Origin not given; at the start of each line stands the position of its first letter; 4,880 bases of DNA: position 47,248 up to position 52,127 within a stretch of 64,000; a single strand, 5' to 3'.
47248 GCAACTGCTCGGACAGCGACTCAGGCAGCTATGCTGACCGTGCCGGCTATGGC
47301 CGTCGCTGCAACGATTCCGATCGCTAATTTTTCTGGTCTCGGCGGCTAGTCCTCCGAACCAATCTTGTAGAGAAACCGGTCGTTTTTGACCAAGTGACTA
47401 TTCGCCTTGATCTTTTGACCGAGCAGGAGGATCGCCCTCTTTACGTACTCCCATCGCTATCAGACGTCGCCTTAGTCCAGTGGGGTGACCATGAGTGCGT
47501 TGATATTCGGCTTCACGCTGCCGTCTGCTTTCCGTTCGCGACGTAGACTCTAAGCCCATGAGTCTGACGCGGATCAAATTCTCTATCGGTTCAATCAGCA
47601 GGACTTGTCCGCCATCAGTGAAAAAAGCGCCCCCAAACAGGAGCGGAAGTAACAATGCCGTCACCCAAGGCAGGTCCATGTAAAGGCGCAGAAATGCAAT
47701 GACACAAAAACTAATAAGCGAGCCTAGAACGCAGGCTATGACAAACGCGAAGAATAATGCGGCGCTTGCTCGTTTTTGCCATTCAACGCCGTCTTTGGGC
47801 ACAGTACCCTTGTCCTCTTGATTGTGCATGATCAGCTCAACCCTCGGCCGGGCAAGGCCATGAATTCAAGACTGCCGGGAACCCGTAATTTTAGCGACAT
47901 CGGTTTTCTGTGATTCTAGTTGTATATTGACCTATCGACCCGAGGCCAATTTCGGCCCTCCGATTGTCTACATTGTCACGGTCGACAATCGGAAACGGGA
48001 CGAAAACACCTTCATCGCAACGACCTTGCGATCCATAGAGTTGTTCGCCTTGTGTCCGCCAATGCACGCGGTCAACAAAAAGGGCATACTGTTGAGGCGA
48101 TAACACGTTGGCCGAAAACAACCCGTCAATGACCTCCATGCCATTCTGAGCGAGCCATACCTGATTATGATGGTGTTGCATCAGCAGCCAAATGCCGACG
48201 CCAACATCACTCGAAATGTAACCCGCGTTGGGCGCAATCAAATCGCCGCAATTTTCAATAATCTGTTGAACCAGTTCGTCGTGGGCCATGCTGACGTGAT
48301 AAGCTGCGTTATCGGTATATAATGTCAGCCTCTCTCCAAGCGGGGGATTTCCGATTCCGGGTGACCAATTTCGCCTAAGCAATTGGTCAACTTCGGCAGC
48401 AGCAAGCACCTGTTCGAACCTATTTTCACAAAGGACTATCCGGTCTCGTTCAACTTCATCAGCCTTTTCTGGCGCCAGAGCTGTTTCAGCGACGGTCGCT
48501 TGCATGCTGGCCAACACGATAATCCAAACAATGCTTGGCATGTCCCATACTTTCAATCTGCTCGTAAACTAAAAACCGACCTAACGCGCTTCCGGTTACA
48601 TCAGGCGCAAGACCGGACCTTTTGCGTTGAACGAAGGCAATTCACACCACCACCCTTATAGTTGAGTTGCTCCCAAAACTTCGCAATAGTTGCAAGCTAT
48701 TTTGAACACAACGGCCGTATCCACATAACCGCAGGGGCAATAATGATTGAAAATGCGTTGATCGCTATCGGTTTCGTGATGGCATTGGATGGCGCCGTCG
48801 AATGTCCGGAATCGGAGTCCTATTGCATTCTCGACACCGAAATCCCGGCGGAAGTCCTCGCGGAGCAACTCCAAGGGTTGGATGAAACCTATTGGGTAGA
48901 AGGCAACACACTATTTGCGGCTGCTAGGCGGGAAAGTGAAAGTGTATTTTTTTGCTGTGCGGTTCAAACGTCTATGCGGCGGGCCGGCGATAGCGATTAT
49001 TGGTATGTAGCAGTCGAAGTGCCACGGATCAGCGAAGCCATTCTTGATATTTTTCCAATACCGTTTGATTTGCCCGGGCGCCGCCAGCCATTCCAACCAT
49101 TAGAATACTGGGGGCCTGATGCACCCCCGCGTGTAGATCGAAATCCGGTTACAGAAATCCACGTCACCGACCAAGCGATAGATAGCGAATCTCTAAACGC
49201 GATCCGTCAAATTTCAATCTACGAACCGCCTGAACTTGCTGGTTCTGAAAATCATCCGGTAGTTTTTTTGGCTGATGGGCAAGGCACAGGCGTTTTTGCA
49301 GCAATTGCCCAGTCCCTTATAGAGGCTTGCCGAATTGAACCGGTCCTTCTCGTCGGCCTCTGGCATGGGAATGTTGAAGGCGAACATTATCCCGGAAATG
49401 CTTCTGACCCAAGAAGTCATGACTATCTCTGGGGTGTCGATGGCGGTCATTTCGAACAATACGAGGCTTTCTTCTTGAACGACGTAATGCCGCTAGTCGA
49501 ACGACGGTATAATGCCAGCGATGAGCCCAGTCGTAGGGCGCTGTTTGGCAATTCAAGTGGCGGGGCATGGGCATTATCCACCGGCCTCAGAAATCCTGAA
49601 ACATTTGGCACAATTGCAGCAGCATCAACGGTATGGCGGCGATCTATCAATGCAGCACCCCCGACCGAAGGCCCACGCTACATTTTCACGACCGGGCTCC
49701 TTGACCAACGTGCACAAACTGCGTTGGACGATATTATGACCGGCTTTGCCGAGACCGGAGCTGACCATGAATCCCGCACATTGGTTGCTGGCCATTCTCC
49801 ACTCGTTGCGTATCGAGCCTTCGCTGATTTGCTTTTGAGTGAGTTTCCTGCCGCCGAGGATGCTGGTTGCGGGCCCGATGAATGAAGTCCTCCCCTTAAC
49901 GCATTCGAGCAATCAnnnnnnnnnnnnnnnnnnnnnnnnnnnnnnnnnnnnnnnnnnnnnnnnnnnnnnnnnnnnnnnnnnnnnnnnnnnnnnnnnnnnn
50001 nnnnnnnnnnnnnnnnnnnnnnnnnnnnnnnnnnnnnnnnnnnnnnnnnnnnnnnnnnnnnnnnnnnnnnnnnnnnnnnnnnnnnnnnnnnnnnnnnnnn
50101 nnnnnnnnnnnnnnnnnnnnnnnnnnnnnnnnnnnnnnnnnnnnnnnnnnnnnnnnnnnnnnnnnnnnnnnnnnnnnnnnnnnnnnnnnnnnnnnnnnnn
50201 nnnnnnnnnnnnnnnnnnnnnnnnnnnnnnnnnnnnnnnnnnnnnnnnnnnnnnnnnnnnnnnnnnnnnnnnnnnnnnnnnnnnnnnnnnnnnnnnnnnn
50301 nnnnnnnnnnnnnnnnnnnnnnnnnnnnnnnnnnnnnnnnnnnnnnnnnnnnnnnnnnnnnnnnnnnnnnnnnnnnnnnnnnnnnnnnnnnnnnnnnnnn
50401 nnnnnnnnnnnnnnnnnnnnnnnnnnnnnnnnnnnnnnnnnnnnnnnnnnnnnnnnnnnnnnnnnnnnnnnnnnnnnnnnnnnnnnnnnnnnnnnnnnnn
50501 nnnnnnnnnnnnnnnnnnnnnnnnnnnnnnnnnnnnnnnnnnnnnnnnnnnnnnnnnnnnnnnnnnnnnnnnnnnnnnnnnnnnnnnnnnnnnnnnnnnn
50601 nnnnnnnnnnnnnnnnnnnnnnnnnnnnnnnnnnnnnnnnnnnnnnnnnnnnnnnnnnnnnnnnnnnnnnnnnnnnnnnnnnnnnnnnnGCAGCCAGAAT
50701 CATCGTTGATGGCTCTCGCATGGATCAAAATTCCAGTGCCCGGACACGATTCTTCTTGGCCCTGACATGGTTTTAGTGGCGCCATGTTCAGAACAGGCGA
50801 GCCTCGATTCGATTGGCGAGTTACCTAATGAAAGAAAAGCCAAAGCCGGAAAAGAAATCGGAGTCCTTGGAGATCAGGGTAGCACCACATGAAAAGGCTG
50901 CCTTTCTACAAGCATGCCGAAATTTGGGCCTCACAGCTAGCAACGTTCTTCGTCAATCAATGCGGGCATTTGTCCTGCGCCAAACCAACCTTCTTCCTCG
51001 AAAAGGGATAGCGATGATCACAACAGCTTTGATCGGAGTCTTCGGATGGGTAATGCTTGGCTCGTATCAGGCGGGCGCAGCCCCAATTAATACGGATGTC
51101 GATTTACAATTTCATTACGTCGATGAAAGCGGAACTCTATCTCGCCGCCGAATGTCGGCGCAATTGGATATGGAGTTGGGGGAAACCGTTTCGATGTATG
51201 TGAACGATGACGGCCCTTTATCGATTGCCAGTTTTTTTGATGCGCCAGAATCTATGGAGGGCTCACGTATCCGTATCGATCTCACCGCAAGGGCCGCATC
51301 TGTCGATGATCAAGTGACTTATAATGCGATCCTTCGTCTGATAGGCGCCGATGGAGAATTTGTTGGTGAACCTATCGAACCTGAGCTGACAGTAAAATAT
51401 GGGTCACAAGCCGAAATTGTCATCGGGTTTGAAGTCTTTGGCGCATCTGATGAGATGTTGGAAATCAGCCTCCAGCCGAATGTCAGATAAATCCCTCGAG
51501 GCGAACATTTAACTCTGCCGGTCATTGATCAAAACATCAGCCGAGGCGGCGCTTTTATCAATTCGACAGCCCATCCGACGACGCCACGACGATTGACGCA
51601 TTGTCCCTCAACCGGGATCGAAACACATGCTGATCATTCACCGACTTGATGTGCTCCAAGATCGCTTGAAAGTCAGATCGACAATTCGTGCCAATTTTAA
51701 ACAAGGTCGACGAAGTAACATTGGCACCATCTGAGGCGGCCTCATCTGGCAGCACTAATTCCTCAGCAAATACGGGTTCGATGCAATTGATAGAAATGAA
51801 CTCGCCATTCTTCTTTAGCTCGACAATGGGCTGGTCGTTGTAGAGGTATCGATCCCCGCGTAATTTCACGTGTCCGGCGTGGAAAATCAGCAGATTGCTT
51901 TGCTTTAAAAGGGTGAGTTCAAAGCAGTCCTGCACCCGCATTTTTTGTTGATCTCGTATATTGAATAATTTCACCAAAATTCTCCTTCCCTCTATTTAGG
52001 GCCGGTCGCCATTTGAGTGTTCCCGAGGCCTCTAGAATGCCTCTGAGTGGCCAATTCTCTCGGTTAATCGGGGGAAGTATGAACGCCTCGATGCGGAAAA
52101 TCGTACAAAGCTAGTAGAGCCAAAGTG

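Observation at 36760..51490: Island cargo is a paralog-rich exported-protein arsenal with its own membrane-bound regulators: candidate undescribed envelope or extracellular system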

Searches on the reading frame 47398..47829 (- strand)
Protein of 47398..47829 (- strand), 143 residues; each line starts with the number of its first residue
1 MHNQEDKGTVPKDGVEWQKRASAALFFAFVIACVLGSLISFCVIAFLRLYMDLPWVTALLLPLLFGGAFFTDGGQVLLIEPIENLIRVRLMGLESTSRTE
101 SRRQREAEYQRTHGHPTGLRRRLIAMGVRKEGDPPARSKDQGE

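Call 4: search_protein_families(library=pfam, max_evalue=0.01, proteins=[window:47398-47829:-])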
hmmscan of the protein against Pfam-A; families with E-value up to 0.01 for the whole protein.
window:47398-47829:- (143 aa): 0 families

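Call 8: search_protein_families(library=ncbifam, max_evalue=0.01, proteins=[window:47398-47829:-])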
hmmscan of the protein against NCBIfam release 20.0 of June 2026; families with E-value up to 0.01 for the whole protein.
window:47398-47829:- (143 aa): 0 families

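Call 19: search_protein_families(library=pfam, max_evalue=10, proteins=[window:47398-47829:-])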
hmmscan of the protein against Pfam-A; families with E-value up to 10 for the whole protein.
window:47398-47829:- (143 aa): 2 families
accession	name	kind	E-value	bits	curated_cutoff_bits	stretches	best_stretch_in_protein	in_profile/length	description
PF08570.15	DUF1761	-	0.045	14.5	31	1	22-70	41-86/123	Protein of unknown function (DUF1761)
PF07332.16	Phage_holin_3_6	-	1.7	9.2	28.4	1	16-67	29-81/116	Putative Actinobacterial Holin-X, holin superfamily III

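Call 43: search_protein_families(library=padloc, max_evalue=0.01, proteins=[window:47398-47829:-])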
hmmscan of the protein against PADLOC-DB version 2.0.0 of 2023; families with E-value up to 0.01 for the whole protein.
window:47398-47829:- (143 aa): 0 families

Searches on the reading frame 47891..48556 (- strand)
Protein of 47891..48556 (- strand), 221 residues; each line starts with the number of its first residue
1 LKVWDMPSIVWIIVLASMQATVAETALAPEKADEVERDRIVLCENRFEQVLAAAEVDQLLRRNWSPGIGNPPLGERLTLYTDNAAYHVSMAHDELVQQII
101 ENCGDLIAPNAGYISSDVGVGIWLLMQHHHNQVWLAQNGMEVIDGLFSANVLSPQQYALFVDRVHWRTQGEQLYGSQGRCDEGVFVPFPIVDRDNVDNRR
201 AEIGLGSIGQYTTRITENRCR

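Call 4: search_protein_families(library=pfam, max_evalue=0.01, proteins=[window:47891-48556:-])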
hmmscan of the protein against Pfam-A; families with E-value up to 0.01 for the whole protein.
window:47891-48556:- (221 aa): 1 family
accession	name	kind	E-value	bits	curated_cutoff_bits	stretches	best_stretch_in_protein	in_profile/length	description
PF20329.3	DUF6624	-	3.4e-09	36.9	27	1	49-213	6-162/173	Family of unknown function (DUF6624)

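Call 36: search_protein_families(library=ncbifam, max_evalue=0.01, proteins=[window:47891-48556:-])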
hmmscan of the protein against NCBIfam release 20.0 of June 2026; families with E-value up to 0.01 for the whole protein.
window:47891-48556:- (221 aa): 0 families

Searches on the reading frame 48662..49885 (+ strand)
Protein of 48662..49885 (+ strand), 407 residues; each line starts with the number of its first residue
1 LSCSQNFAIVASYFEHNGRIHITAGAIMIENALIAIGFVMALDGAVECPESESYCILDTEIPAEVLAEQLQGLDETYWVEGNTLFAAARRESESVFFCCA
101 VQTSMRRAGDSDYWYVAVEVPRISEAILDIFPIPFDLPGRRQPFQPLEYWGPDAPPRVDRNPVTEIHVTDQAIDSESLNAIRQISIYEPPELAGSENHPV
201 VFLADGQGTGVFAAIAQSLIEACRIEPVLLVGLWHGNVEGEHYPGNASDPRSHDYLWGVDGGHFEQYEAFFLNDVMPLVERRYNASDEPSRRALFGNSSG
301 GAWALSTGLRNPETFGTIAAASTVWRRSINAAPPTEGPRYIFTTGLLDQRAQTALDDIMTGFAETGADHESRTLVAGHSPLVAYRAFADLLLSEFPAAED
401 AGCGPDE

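Call 4: search_protein_families(library=pfam, max_evalue=0.01, proteins=[window:48662-49885:+])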
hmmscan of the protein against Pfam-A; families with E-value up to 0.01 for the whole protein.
window:48662-49885:+ (407 aa): 2 families
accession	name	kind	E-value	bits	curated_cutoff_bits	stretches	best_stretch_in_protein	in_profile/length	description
PF00756.26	Esterase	-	7.6e-18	65.6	22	1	175-327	1-159/251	Putative esterase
PF12146.15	Hydrolase_4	-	0.0011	18.8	27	1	271-328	58-115/239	Serine aminopeptidase, S33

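Call 35: search_solved_structures(query=window:48662-49885:+, max_evalue=0.01, show_alignments=1)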
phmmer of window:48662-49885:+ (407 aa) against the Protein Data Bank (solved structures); distinct sequences matched with E-value up to 0.01: 13.
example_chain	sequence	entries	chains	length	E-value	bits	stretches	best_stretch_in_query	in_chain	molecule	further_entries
7xrt_A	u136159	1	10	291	8.5e-06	28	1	249-324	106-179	Ferulic acid esterase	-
5vol_A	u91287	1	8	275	1.5e-05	27.2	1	266-339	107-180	Putative esterase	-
7xrv_A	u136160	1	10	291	2.2e-05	26.6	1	249-324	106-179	Ferulic acid esterase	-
3i6y_A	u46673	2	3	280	2.8e-05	26.3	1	261-324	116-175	Esterase APC40077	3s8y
1jjf_A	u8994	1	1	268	4.4e-05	25.7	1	160-322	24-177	ENDO-1,4-BETA-XYLANASE Z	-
1jt2_A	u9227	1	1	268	0.00012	24.3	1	160-322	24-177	PROTEIN (ENDO-1,4-BETA-XYLANASE Z)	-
3e4d_A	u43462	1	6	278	0.0013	20.9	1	264-324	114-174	Esterase D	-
6rzn_A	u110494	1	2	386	0.0016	20.5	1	151-320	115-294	Ferulic acid esterase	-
8bbp_A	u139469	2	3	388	0.0017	20.5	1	151-320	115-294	Ferulic acid esterase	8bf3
8bbp_B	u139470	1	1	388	0.0017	20.5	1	151-320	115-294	Ferulic acid esterase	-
7b5v_A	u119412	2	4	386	0.0023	20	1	179-319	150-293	Carbohydrate Esterase family 1 protein with an N-terminal carbohydrate binding module fami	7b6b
6guo_A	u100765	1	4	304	0.0027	19.8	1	263-346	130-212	Putative siderophore-degrading esterase (Eurofung)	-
6jzl_A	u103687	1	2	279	0.004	19.2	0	174-324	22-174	S-formylglutathione hydrolase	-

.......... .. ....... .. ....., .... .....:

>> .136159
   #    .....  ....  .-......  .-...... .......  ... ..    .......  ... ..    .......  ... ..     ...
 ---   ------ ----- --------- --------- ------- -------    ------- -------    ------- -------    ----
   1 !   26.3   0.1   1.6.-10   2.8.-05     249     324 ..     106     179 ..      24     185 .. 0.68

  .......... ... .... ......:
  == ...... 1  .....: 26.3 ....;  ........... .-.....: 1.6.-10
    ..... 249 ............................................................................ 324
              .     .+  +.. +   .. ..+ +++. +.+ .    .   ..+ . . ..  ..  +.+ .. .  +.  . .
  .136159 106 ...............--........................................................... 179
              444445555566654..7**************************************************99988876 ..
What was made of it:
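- The esterase keeps a GxSxG nucleophile motif (calls 4, 35).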

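Call 36: search_protein_families(library=ncbifam, max_evalue=0.01, proteins=[window:48662-49885:+])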
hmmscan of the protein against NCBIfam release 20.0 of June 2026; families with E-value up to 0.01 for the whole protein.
window:48662-49885:+ (407 aa): 4 families
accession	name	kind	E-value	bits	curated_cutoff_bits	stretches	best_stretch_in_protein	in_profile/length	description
NF058612.1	GTNG0744Estse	equivalog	2e-08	34.4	450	1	168-324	8-155/242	GTNG_0744 family esterase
NF007758.0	PRK10439.1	equivalog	2.5e-08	33.3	222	1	272-323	274-325/418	enterochelin esterase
TIGR02821.1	fghA_ester_D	equivalog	0.00043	19.9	281.7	1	268-324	118-172/275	S-formylglutathione hydrolase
NF041944.1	Xylase_Ferestase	equivalog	0.0018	16.6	1200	1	160-319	460-618/694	bifunctional endo-1,4-beta-xylanase/feruloyl esterase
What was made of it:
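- g16 has weak hits to enterochelin esterase and to a fungal siderophore-degrading esterase (calls 35, 36). The enterochelin-esterase model scores 33 bits against a 222-bit cut-off; the nearest PDB sequences are feruloyl esterases (calls 35, 36).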

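Call 64: find_related_loci(query=window:48743-49885:+, collection=metagenome_contigs, flank=10000)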
Query window:48743-49885:+ (380 aa) in metagenome_contigs; peptide patterns used: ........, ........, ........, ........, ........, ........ (x = any residue, [..] = any of these).
51 stretches matched a pattern, but none encodes a relative of the query by tblastn (E <= 1e-3).

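Call 66: find_related_loci(query=A5, collection=metagenome_contigs, flank=10000)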
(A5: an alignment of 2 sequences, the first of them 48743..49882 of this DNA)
Query A5 (380 aa) in metagenome_contigs; peptide patterns used: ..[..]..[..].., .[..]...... (x = any residue, [..] = any of these).
600 stretches matched a pattern, but none encodes a relative of the query by tblastn (E <= 1e-3).
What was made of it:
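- Tried and rejected: Metagenome scans with the esterase: two scans found no relatives (calls 64, 66).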

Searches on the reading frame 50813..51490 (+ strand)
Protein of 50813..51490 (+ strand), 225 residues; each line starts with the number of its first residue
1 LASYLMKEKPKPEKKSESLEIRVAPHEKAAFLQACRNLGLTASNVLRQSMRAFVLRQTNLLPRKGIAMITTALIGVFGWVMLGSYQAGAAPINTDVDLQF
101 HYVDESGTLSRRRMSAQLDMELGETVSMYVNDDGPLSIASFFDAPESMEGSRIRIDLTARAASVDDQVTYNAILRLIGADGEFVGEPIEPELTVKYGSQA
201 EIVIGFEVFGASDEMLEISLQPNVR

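Call 4: search_protein_families(library=pfam, max_evalue=0.01, proteins=[window:50813-51490:+])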
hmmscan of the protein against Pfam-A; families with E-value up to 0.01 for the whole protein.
window:50813-51490:+ (225 aa): 2 families
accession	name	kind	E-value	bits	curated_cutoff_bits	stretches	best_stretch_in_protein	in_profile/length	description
PF19839.5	RHH_9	-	0.0065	16.8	23.4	0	13-57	2-46/65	Ribbon-helix-helix protein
PF04221.18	RelB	-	0.0065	16.8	22.4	0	17-49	2-34/82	RelB antitoxin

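Call 8: search_protein_families(library=ncbifam, max_evalue=0.01, proteins=[window:50813-51490:+])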
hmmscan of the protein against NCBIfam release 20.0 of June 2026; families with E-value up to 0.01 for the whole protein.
window:50813-51490:+ (225 aa): 0 families

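Call 19: search_protein_families(library=pfam, max_evalue=10, proteins=[window:50813-51490:+])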
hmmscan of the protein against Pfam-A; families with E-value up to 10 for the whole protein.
window:50813-51490:+ (225 aa): 4 families
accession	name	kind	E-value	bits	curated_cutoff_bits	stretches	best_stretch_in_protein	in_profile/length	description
PF19839.5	RHH_9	-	0.0065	16.8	23.4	1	13-57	2-46/65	Ribbon-helix-helix protein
PF04221.18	RelB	-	0.0065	16.8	22.4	1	17-49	2-34/82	RelB antitoxin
PF21983.2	NikA-like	-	0.064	13.8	27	1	13-49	1-37/72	Mobilization protein NikA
PF17469.8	GP68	-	0.095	13.3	25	1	16-46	5-34/76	Gp68-like predicted RNA polymerase component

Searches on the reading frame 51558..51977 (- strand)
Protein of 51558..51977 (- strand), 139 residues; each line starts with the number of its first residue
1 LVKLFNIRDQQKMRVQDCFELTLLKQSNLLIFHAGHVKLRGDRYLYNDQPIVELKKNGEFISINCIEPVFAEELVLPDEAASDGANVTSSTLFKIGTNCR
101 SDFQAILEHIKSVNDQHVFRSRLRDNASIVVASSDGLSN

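Call 4: search_protein_families(library=pfam, max_evalue=0.01, proteins=[window:51558-51977:-])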
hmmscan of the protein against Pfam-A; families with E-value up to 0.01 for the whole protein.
window:51558-51977:- (139 aa): 0 families

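Call 8: search_protein_families(library=ncbifam, max_evalue=0.01, proteins=[window:51558-51977:-])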
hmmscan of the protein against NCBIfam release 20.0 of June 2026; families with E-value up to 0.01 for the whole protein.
window:51558-51977:- (139 aa): 0 families

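Call 19: search_protein_families(library=pfam, max_evalue=10, proteins=[window:51558-51977:-])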
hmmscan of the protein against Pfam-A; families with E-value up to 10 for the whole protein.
window:51558-51977:- (139 aa): 1 family
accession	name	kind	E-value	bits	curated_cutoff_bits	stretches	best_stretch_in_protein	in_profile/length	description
PF10880.13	DUF2673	-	0.15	12.7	20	1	63-107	11-50/82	Protein of unknown function (DUF2673)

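Call 43: search_protein_families(library=padloc, max_evalue=0.01, proteins=[window:51558-51977:-])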
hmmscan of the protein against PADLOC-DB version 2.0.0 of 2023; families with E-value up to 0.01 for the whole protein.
window:51558-51977:- (139 aa): 0 families
